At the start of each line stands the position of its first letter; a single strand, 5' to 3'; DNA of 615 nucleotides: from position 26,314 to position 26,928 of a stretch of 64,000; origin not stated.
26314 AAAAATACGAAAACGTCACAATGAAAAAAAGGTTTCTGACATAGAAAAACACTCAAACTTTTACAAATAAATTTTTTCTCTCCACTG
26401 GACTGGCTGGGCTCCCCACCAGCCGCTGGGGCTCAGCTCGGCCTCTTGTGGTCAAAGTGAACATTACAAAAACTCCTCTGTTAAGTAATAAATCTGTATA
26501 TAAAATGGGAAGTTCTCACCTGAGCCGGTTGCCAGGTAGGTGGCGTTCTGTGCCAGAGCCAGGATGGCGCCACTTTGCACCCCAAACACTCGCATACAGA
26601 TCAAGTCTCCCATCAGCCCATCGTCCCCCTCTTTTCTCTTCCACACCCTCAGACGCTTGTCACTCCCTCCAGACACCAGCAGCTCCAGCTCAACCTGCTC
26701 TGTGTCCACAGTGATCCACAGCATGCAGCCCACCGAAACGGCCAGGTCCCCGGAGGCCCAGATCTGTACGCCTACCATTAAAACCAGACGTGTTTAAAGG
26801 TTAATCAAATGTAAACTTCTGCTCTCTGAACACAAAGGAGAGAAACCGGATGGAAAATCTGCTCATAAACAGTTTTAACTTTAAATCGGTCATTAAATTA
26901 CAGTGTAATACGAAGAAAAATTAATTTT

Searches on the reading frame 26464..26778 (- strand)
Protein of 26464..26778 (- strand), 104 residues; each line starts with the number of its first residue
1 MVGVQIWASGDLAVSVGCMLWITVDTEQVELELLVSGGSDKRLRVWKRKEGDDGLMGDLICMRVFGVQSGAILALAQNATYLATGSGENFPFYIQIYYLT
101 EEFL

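Call 60: search_protein_families(library=pfam, proteins=[window:26464-26778:-], max_evalue=0.01)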
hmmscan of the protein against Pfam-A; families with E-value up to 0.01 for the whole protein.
window:26464-26778:- (104 aa): 2 families
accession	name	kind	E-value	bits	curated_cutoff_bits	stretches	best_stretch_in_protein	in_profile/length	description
PF00400.38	WD40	-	0.00089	20.2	27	0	32-46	24-38/39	WD domain, G-beta repeat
PF25047.1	Beta-prop_TEP1_2nd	-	0.0039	16.8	89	1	32-87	10-59/255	TEP-1 second beta-propeller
